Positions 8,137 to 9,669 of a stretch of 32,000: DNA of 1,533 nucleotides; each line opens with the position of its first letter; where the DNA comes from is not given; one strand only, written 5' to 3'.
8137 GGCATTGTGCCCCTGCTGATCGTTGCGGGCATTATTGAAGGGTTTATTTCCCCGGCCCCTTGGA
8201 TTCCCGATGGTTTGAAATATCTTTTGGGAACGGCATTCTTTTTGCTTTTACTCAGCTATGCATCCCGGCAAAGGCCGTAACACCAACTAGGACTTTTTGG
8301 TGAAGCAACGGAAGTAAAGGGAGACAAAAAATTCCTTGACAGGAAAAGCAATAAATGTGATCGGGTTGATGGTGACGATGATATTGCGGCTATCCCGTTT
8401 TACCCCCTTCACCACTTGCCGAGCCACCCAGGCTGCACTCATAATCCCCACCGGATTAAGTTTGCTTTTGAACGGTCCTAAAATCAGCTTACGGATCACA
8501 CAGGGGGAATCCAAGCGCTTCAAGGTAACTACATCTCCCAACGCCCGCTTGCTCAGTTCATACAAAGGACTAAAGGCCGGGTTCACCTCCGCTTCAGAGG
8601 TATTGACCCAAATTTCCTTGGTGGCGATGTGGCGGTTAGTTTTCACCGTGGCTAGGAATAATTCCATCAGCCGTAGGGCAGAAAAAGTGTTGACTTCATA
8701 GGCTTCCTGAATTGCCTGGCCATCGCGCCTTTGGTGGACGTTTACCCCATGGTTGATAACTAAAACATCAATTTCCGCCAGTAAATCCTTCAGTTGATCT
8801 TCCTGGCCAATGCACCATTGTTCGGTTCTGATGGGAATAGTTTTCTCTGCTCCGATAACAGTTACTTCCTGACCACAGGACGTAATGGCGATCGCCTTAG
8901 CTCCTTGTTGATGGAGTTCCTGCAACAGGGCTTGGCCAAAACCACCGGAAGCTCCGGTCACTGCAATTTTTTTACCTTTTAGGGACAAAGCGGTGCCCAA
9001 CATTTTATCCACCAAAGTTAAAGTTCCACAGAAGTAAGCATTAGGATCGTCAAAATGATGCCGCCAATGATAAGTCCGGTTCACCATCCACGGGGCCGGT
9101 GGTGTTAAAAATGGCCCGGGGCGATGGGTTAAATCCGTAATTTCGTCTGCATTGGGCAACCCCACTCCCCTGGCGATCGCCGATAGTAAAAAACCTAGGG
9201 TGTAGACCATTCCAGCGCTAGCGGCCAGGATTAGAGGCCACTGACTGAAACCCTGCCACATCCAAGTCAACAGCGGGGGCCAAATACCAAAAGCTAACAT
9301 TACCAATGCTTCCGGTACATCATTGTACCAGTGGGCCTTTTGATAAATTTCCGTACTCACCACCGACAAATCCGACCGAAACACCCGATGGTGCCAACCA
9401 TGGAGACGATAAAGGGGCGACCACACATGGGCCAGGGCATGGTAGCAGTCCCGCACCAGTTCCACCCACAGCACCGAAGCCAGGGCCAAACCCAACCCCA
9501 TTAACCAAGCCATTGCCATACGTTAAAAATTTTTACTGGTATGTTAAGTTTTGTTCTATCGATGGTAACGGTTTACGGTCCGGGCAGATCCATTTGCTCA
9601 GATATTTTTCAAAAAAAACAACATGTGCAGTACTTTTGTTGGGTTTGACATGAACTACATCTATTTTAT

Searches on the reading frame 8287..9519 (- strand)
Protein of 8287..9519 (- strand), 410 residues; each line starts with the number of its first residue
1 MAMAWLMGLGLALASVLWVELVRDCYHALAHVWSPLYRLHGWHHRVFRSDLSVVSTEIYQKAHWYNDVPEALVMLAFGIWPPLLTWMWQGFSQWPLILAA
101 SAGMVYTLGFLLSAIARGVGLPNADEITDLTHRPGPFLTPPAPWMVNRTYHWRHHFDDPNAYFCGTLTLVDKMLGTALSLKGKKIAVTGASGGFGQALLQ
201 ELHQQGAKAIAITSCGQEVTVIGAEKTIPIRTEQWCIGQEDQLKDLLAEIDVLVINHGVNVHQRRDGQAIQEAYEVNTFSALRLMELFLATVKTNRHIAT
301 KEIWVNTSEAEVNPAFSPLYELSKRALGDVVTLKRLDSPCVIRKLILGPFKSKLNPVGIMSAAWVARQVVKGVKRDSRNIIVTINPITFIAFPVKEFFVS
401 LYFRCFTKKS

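Call 3: search_protein_families(library=pfam, proteins=[window:8287-9519:-], max_evalue=0.01)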
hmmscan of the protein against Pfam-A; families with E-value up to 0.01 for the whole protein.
window:8287-9519:- (410 aa): 5 families
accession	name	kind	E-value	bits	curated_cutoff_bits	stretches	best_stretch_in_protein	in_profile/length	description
PF00106.31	adh_short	-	9e-10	38.8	26.6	1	183-327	1-156/195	short chain dehydrogenase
PF01370.27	Epimerase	-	1.5e-05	25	20.9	1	185-299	1-114/240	NAD dependent epimerase/dehydratase family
PF04116.19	FA_hydroxylase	-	2.2e-05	25.3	31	1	15-176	4-132/132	Fatty acid hydroxylase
PF08659.16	KR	-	0.0038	17.6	22.6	1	187-217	5-35/180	KR domain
PF00208.27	ELFV_dehydrog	-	0.0046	17.1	23.4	1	164-213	12-62/241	Glutamate/Leucine/Phenylalanine/Valine dehydrogenase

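Call 4: search_protein_families(library=ncbifam, proteins=[window:8287-9519:-], max_evalue=0.01)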
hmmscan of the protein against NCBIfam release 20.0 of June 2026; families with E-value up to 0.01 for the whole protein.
window:8287-9519:- (410 aa): 73 families (the best 25 are shown)
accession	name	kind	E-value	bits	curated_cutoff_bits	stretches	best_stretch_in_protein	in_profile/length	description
NF005653.0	PRK07424.1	equivalog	9.4e-218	723.2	336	1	2-409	4-407/414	bifunctional sterol desaturase/short chain dehydrogenase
NF009035.0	PRK12367.1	equivalog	7.9e-78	261.1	266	1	180-409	12-245/249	short chain dehydrogenase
NF006118.0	PRK08264.1-4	subfamily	3.9e-11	42.9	279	1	179-382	2-216/244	SDR family oxidoreductase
NF006565.0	PRK09072.1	equivalog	9.2e-10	38.5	238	1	179-297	2-130/265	SDR family oxidoreductase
NF006776.0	PRK09291.1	equivalog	9.3e-09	35.2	265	1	182-330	2-155/257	SDR family oxidoreductase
NF006074.0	PRK08220.1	equivalog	1.5e-08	34.6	312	1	177-304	3-133/251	2,3-dihydro-2,3-dihydroxybenzoate dehydrogenase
NF006035.0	PRK08177.1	equivalog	2.2e-08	33.9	251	1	183-331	5-161/228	SDR family oxidoreductase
NF004521.0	PRK05866.1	equivalog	6.8e-08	32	368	1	169-330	27-202/294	SDR family oxidoreductase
NF006119.0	PRK08264.1-5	subfamily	1e-07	31.7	249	1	179-299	3-124/233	SDR family oxidoreductase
NF005095.0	PRK06523.1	subfamily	1.1e-06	28.3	231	1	178-297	6-131/261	oxidoreductase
NF006120.0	PRK08264.1-6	subfamily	2.7e-06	27.1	274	1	178-296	3-129/246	SDR family oxidoreductase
NF004824.0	PRK06180.1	subfamily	9e-06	25.1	298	1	183-297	5-129/279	oxidoreductase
NF005559.1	PRK07231.1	subfamily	1e-05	25.2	215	1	180-297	2-132/249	glucose 1-dehydrogenase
NF006693.0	PRK09242.1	equivalog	1.2e-05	24.6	328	1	178-327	6-168/258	SDR family oxidoreductase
NF004826.0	PRK06182.1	subfamily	2.1e-05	23.9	305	1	183-297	5-126/274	oxidoreductase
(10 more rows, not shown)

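Call 8: find_homologous_proteins(query=window:8287-9519:-, max_evalue=0.00001)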
Query window:8287-9519:- (410 aa): 2950 proteins with E <= 0.00001 among 8000 candidates; the best 120 are listed.
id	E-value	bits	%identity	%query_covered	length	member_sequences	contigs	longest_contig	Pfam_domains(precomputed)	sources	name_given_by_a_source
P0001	7.8e-276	933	98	100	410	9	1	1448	PF00106.32,PF01370.28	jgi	jgi:hypothetical protein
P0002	3.3e-266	901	94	100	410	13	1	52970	PF00106.32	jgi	jgi:hypothetical protein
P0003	5.4e-263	890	92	100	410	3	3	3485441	PF00106.32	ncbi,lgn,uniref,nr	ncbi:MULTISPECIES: bifunctional sterol desaturase/short chain dehydrogenase [unclassified Synechocys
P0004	3.9e-235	799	81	100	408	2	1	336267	PF04116.20,PF00106.32,PF01370.28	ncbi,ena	-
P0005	4.6e-225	766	78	100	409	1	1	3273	PF04116.20,PF00106.32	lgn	-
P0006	5.3e-206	703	73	100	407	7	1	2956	PF00106.32,PF01370.28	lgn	-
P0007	9.4e-206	702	74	99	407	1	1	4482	PF04116.20,PF00106.32,PF01370.28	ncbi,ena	-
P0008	2.6e-202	691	71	100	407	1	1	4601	PF04116.20,PF00106.32,PF01370.28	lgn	-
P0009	3.0e-201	687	72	100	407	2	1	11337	PF00106.32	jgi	jgi:hypothetical protein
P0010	8.4e-194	663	73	98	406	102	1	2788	PF04116.20,PF00106.32,PF01370.28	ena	-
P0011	2.0e-193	661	72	98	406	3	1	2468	PF04116.20,PF00106.32,PF01370.28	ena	-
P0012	9.7e-192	656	71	98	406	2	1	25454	PF04116.20,PF00106.32,PF01370.28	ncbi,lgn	-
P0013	1.4e-191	655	70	100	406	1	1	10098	PF04116.20,PF00106.32,PF01370.28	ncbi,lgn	-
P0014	2.0e-190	651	69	100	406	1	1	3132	PF04116.20,PF00106.32,PF01370.28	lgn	-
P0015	3.5e-190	651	70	99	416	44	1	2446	PF04116.20,PF00106.32,PF01370.28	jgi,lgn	jgi:hypothetical protein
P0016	1.9e-189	648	69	99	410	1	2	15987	PF04116.20,PF00106.32,PF01370.28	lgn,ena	-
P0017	1.0e-186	639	69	98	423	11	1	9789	PF04116.20,PF00106.32,PF01370.28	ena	-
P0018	1.5e-186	639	68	99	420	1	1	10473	PF04116.20,PF00106.32,PF01370.28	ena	-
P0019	1.7e-185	635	69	99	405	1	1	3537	PF04116.20,PF00106.32,PF01370.28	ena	-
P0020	3.5e-185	634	69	97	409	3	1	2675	PF04116.20,PF00106.32,PF01370.28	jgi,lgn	jgi:hypothetical protein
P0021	8.6e-185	633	69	99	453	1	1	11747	PF04116.20,PF00106.32,PF01370.28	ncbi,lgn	-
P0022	1.5e-184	632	70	96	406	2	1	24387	PF04116.20,PF00106.32,PF01370.28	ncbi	-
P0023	8.0e-184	630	67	100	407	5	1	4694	PF04116.20,PF00106.32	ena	-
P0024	1.5e-183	629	68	97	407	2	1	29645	PF04116.20,PF00106.32,PF01370.28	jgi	jgi:sterol desaturase/sphingolipid hydroxylase (fatty acid hydroxylase superfamily)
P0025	5.5e-181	620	66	100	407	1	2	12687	PF04116.20,PF00106.32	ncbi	-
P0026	1.0e-180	619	66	100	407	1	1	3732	PF04116.20,PF00106.32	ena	-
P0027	1.6e-180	619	66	99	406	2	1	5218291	PF04116.20,PF00106.32,PF01370.28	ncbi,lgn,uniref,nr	ncbi:bifunctional sterol desaturase/short chain dehydrogenase [Spirulina subsalsa]|uniref:bifunction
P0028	2.8e-180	618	66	98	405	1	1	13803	PF04116.20,PF00106.32,PF01370.28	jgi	jgi:hypothetical protein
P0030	8.0e-180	617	66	99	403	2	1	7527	PF04116.20,PF00106.32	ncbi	ncbi:MAG: bifunctional sterol desaturase/short chain dehydrogenase [Waterburya sp.]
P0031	2.0e-179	615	66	98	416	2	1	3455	PF04116.20,PF00106.32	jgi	jgi:monoglucosyldiacylglycerol epimerase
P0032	3.3e-179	615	65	99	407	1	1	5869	PF04116.20,PF00106.32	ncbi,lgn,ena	-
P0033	6.7e-179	613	65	100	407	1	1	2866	PF04116.20,PF00106.32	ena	-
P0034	7.9e-179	613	66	96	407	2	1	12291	PF04116.20,PF00106.32,PF01370.28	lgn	-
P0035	1.1e-178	613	66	98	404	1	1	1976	PF04116.20,PF00106.32,PF01370.28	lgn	-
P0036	2.8e-178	611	65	99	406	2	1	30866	PF04116.20,PF00106.32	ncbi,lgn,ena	-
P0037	4.6e-178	611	65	99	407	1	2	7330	PF04116.20,PF00106.32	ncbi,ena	-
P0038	5.3e-178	611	66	96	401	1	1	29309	PF04116.20,PF00106.32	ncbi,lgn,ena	-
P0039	7.5e-178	610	66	98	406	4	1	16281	PF04116.20,PF00106.32,PF01370.28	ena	-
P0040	9.1e-178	610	64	98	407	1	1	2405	PF04116.20,PF00106.32,PF01370.28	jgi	jgi:hypothetical protein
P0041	9.6e-178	610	66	97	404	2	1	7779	PF04116.20,PF00106.32,PF01370.28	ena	-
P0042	1.1e-177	609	66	99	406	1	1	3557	PF04116.20,PF00106.32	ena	-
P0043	1.6e-177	609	64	98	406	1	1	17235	PF04116.20,PF00106.32,PF01370.28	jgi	jgi:hypothetical protein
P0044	1.7e-177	609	65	98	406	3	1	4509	PF04116.20,PF00106.32,PF01370.28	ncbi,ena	-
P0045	2.0e-177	609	65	97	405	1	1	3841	PF04116.20,PF00106.32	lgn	-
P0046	2.1e-177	609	67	98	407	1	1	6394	PF04116.20,PF00106.32,PF01370.28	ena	-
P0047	2.7e-177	608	64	100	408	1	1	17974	PF04116.20,PF00106.32,PF01370.28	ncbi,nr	ncbi:MAG TPA: sterol desaturase [Cyanothece sp. UBA12306]|nr:sterol desaturase [Cyanothece sp. UBA12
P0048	2.9e-177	608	65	99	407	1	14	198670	PF04116.20,PF00106.32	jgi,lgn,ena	jgi:hypothetical protein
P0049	3.3e-177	608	65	99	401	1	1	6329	PF04116.20,PF00106.32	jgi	jgi:monoglucosyldiacylglycerol epimerase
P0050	4.0e-177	608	64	98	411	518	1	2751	PF04116.20,PF00106.32,PF01370.28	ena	-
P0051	4.0e-177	608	66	99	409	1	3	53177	PF04116.20,PF00106.32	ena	-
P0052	5.1e-177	607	64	99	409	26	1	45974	PF05368.20,PF00106.32,PF01370.28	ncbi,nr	ncbi:MAG: bifunctional sterol desaturase/short chain dehydrogenase [Trichodesmium sp. MAG_R01]|nr:bi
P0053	6.7e-177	607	64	100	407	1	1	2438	PF04116.20,PF00106.32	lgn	-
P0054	7.6e-177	607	66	99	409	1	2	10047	PF04116.20,PF00106.32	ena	-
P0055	8.3e-177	607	66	99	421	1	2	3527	PF04116.20,PF00106.32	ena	-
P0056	9.7e-177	606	66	99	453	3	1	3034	PF04116.20,PF00106.32,PF01370.28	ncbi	-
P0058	1.1e-176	606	65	100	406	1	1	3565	PF04116.20,PF00106.32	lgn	-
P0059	1.2e-176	606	65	98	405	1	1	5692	PF04116.20,PF00106.32,PF01370.28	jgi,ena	jgi:sterol desaturase/sphingolipid hydroxylase (fatty acid hydroxylase superfamily)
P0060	1.4e-176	606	64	99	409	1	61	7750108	PF08659.17,PF05368.20,PF00106.32,PF01370.28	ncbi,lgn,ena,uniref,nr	ncbi:conserved hypothetical protein [Trichodesmium erythraeum IMS101]|uniref:Bifunctional sterol des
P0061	1.6e-176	606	65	99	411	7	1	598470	PF04116.20,PF00106.32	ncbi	-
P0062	1.6e-176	606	65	98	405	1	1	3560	PF04116.20,PF00106.32,PF01370.28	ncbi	ncbi:MAG TPA: bifunctional sterol desaturase/short chain dehydrogenase [Xenococcaceae cyanobacterium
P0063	1.6e-176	606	66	99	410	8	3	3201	PF04116.20,PF00106.32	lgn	-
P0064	1.8e-176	605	65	97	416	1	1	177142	PF04116.20,PF00106.32,PF01370.28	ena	-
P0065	1.9e-176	605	64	99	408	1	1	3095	PF04116.20,PF00106.32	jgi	jgi:sterol desaturase/sphingolipid hydroxylase (fatty acid hydroxylase superfamily)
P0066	2.0e-176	605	66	99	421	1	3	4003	PF04116.20,PF00106.32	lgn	-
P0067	2.0e-176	605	63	99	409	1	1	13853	PF08659.17,PF05368.20,PF00106.32,PF01370.28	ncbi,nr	ncbi:MAG: bifunctional sterol desaturase/short chain dehydrogenase [Trichodesmium sp. St16_bin4-tuft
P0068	2.1e-176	605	66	98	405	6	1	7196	PF04116.20,PF00106.32,PF01370.28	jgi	jgi:monoglucosyldiacylglycerol epimerase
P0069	2.7e-176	605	66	98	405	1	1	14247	PF04116.20,PF00106.32,PF01370.28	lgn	-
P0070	2.9e-176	605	65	98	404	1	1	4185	PF04116.20,PF00106.32,PF01370.28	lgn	-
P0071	3.5e-176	605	65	99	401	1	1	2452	PF04116.20,PF00106.32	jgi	-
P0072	4.6e-176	604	65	98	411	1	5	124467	PF04116.20,PF00106.32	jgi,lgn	jgi:monoglucosyldiacylglycerol epimerase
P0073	4.7e-176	604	65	99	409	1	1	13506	PF05368.20,PF00106.32,PF01370.28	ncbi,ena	-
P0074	4.9e-176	604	65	99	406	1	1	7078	PF04116.20,PF00106.32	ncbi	ncbi:MAG: bifunctional sterol desaturase/short chain dehydrogenase [Cyanobacteria bacterium P01_A01_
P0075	4.9e-176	604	64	99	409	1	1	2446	PF04116.20,PF00106.32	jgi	jgi:hypothetical protein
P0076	4.9e-176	604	64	100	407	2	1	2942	PF04116.20,PF00106.32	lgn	-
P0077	5.5e-176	604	64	98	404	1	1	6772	PF04116.20,PF00106.32,PF01370.28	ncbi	-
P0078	5.8e-176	604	65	99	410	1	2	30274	PF04116.20,PF00106.32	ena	-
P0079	6.4e-176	604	65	100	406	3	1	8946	PF04116.20,PF00106.32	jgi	jgi:monoglucosyldiacylglycerol epimerase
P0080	8.6e-176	603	65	99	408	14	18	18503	PF04116.20,PF00106.32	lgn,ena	-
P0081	9.7e-176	603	65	98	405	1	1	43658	PF04116.20,PF00106.32,PF01370.28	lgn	-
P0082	9.9e-176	603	65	99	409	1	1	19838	PF04116.20,PF00106.32,PF01370.28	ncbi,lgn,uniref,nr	ncbi:dehydrogenase of unknown specificity [Xenococcus sp. PCC 7305]|uniref:bifunctional sterol desat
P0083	1.1e-175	603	65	98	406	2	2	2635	PF04116.20,PF00106.32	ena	-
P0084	1.1e-175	603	63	99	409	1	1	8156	PF08659.17,PF05368.20,PF00106.32,PF01370.28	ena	-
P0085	1.3e-175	603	66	100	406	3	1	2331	PF04116.20,PF00106.32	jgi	jgi:monoglucosyldiacylglycerol epimerase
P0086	1.3e-175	603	63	98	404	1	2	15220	PF04116.20,PF00106.32,PF01370.28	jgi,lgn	jgi:hypothetical protein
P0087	1.3e-175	603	65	100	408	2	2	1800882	PF04116.20,PF00106.32,PF01370.28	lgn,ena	-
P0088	1.5e-175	602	64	98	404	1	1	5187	PF04116.20,PF00106.32,PF01370.28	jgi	jgi:monoglucosyldiacylglycerol epimerase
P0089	1.5e-175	602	65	99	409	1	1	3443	PF04116.20,PF00106.32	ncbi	ncbi:MAG: bifunctional sterol desaturase/short chain dehydrogenase [Cyanobacteria bacterium J06631_2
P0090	1.5e-175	602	62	99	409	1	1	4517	PF04116.20,PF00106.32,PF01370.28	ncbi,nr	ncbi:MAG: bifunctional sterol desaturase/short chain dehydrogenase [Moorea sp. SIO2B7]|nr:bifunction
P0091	1.7e-175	602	65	99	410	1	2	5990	PF04116.20,PF00106.32,PF01370.28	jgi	jgi:monoglucosyldiacylglycerol epimerase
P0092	1.9e-175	602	64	99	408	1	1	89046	PF04116.20,PF00106.32,PF01370.28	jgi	jgi:monoglucosyldiacylglycerol epimerase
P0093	2.0e-175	602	65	99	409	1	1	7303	PF04116.20,PF00106.32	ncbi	ncbi:MAG: bifunctional sterol desaturase/short chain dehydrogenase [Cyanobacteria bacterium J06621_1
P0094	2.2e-175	602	64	99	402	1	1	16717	PF04321.24,PF00106.32,PF01370.28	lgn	-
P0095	2.2e-175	602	66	100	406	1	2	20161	PF04116.20,PF00106.32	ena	-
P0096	2.4e-175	602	63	100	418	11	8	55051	PF00106.32,PF01370.28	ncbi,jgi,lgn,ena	jgi:monoglucosyldiacylglycerol epimerase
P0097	2.4e-175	602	65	99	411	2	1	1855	PF04116.20,PF00106.32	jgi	jgi:monoglucosyldiacylglycerol epimerase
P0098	2.6e-175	602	65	98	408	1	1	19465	PF04116.20,PF13460.13,PF00106.32,PF01370.28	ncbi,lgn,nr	ncbi:MAG: bifunctional sterol desaturase/short chain dehydrogenase [Synechococcus sp.]|nr:bifunction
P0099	3.0e-175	601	66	98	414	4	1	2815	PF04116.20,PF00106.32,PF01370.28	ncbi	-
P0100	3.1e-175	601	65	99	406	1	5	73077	PF04116.20,PF00106.32,PF01370.28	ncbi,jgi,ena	jgi:hypothetical protein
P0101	3.1e-175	601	64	100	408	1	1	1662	PF04116.20,PF00106.32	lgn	-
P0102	3.3e-175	601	72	89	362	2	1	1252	PF00106.32,PF01370.28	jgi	jgi:hypothetical protein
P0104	3.6e-175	601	65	100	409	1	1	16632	PF04116.20,PF00106.32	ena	-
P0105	3.6e-175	601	65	100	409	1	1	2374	PF04116.20,PF00106.32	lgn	-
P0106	3.7e-175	601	63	98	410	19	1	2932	PF04116.20,PF00106.32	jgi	jgi:monoglucosyldiacylglycerol epimerase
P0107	3.9e-175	601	65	100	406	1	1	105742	PF04116.20,PF00106.32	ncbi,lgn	ncbi:MAG: bifunctional sterol desaturase/short chain dehydrogenase [Cyanobacteria bacterium P01_G01_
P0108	4.5e-175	601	65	95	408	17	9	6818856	PF08659.17,PF04116.20,PF00106.32,PF01370.28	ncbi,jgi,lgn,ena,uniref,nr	ncbi:bifunctional sterol desaturase/short chain dehydrogenase [Arthrospira platensis NCB002]|jgi:hyp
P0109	4.6e-175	601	65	99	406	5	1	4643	PF04116.20,PF00106.32,PF01370.28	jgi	jgi:hypothetical protein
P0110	4.7e-175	601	64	98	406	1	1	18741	PF04116.20,PF00106.32,PF01370.28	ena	-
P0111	5.1e-175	601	65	100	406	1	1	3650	PF04116.20,PF00106.32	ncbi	ncbi:MAG: bifunctional sterol desaturase/short chain dehydrogenase [Cyanobacteria bacterium J06642_3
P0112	5.1e-175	601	65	98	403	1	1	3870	PF04116.20,PF00106.32,PF01370.28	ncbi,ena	-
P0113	6.0e-175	600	65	99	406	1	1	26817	PF04116.20,PF00106.32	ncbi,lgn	ncbi:MAG: bifunctional sterol desaturase/short chain dehydrogenase [Cyanobacteria bacterium P01_G01_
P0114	6.5e-175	600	64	99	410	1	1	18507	PF04116.20,PF00106.32,PF01370.28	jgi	jgi:monoglucosyldiacylglycerol epimerase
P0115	6.6e-175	600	66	98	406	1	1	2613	PF04116.20,PF00106.32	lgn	-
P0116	6.7e-175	600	64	99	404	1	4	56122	PF04116.20,PF00106.32,PF01370.28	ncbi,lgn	-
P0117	8.1e-175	600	65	99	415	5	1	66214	PF04116.20,PF00106.32,PF01370.28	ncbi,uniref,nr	ncbi:sterol desaturase [Pleurocapsa sp. CCALA 161]|uniref:bifunctional sterol desaturase/short chain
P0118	8.2e-175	600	63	100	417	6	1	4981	PF04116.20,PF00106.32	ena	-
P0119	8.3e-175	600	66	98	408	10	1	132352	PF04116.20,PF00106.32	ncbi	-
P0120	8.5e-175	600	64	98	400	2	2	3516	PF04116.20,PF00106.32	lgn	-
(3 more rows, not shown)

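Call 9: find_encoding_contigs(protein=window:8287-9519:-, flank=10000, max_places=6)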
Protein window:8287-9519:- (410 aa): 24 contigs read that carry it; 2 places shown.
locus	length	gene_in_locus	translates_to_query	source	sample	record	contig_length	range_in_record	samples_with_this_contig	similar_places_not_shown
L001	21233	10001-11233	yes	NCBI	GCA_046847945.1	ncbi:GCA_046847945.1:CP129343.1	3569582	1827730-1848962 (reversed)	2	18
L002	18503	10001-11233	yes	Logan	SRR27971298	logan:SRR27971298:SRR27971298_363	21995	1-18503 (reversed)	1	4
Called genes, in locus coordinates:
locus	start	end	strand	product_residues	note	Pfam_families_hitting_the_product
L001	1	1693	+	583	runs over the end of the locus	PF00364:Biotin_lipoyl (faint), PF25917:BSH_RND (faint), PF25973:BSH_CzcB (weak), PF25984:BSH_YknX (faint), PF26002:Beta-barrel_AprE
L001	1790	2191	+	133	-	PF00355:Rieske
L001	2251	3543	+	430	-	PF02113:Peptidase_S13, PF13354:Beta-lactamase2 (weak)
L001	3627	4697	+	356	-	PF00483:NTP_transferase, PF22640:ManC_GMP_beta-helix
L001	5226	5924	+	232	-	PF00027:cNMP_binding, PF13545:HTH_Crp_2, PF01047:MarR (weak), PF00325:Crp (weak)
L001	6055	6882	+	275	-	PF09991:DUF2232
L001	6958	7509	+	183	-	-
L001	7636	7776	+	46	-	-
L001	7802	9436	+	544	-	PF13347:MFS_2, PF07690:MFS_1, PF13347:MFS_2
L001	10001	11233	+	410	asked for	PF04116:FA_hydroxylase (faint), PF00106:adh_short, PF01370:Epimerase (weak)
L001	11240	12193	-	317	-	PF28475:DUF8413, PF01944:SpoIIM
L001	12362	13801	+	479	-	PF13506:Glyco_transf_21, PF00535:Glycos_transf_2, PF13641:Glyco_tranf_2_3, PF13632:Glyco_trans_2_3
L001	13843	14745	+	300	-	PF08894:DUF1838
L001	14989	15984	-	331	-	PF02729:OTCace_N, PF00185:OTCace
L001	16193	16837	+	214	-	PF05419:GUN4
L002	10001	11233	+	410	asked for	PF04116:FA_hydroxylase (faint), PF00106:adh_short, PF01370:Epimerase (weak)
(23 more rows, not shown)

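Call 10: list_cluster_members(proteins=[window:8287-9519:-, window:5719-7158:-])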
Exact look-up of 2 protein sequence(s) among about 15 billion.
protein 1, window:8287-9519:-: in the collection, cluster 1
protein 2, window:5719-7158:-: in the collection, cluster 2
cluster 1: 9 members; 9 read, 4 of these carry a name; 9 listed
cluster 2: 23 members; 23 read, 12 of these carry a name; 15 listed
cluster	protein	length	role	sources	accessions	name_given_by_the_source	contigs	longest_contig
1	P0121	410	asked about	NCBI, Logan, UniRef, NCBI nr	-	-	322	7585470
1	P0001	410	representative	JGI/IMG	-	hypothetical protein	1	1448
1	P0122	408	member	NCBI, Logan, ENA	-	-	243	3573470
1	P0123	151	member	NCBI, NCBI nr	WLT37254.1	hypothetical protein NON20_15010 [Synechocystis sp. B12]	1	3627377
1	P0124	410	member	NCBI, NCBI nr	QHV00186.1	sterol desaturase [Synechocystis sp. CACIAM 05]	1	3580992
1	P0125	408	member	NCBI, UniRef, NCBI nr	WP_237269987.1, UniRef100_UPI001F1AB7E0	bifunctional sterol desaturase/short chain dehydrogenase [Synechocystis sp. CACIAM 05] | bifunctional sterol desaturase/short chain dehydrogenase n=1 Tax=Synechocystis sp. CACIAM ...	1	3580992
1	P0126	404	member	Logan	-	-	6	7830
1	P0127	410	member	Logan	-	-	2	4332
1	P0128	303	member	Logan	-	-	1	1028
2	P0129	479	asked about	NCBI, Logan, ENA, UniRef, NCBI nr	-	-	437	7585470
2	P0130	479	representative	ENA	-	-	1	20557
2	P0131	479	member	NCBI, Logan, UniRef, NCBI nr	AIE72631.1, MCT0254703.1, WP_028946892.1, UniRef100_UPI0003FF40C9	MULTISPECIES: glycosyltransferase family 2 protein [unclassified Synechocystis] | glycosyltransferase n=1 Tax=unclassified Synechocystis TaxID=2640012 RepID=UPI0003FF40C9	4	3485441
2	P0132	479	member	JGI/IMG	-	1,2-diacylglycerol 3-beta-glucosyltransferase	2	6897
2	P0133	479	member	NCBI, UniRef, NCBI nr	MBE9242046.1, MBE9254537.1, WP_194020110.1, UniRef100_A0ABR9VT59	glycosyltransferase [Synechocystis salina] | Glycosyltransferase family 2 protein n=1 Tax=Synechocystis salina LEGE 00031 ... | glycosyltransferase family 2 protein [Synechocystis salina]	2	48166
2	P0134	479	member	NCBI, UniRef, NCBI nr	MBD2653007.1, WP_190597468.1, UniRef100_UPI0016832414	glycosyltransferase family 2 protein [Synechocystis sp. FACHB-383] | glycosyltransferase n=1 Tax=Synechocystis sp. FACHB-383 TaxID=2692864 RepID=UPI0016832414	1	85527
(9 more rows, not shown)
